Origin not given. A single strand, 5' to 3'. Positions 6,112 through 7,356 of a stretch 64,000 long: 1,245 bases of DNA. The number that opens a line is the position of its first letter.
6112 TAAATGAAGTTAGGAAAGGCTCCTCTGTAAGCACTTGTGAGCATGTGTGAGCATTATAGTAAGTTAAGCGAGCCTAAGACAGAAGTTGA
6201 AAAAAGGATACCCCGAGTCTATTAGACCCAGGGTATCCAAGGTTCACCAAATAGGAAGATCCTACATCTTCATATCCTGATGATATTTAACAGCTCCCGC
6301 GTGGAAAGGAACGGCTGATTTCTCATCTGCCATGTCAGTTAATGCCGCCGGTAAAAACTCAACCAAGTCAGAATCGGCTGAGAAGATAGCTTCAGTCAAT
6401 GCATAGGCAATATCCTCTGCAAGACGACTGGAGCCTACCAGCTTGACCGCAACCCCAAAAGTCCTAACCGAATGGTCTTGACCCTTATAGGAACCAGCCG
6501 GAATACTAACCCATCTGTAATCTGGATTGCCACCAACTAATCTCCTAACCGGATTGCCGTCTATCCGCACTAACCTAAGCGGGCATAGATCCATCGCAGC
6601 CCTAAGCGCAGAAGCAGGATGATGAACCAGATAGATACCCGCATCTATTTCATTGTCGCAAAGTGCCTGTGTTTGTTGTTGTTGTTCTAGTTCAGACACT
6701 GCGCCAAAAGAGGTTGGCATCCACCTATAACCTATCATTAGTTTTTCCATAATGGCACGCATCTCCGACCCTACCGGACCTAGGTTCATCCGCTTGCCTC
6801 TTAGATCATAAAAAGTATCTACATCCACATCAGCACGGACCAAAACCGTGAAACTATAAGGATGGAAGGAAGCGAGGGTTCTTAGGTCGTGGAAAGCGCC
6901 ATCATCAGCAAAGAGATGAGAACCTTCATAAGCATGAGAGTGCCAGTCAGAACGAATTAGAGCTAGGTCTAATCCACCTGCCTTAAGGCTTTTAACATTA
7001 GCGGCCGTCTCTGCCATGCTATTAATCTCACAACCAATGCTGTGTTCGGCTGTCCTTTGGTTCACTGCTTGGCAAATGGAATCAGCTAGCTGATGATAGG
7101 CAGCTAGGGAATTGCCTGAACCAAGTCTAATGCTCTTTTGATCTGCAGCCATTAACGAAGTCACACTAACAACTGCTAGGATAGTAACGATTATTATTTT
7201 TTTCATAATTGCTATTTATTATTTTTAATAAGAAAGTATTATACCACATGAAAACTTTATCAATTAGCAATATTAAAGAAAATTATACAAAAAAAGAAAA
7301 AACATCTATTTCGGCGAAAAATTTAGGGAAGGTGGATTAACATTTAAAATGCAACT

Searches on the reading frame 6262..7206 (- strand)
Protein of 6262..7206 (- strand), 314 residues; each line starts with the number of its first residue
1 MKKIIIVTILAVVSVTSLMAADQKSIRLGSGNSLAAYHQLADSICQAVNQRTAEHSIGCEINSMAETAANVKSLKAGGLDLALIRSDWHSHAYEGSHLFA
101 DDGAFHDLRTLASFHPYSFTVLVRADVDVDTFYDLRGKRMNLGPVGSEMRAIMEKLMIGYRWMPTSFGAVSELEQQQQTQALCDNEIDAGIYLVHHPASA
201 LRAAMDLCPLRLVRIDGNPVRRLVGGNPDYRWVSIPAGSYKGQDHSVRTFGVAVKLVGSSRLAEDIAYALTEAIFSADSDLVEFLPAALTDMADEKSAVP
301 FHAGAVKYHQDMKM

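Call 68: search_protein_families(library=pfam, proteins=[window:6262-7206:-], max_evalue=0.001)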
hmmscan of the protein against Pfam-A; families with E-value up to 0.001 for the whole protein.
window:6262-7206:- (314 aa): 1 family
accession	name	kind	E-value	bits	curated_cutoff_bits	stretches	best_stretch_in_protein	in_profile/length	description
PF16868.10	NMT1_3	-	4.3e-47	161.5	27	1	35-310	8-286/289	NMT1-like family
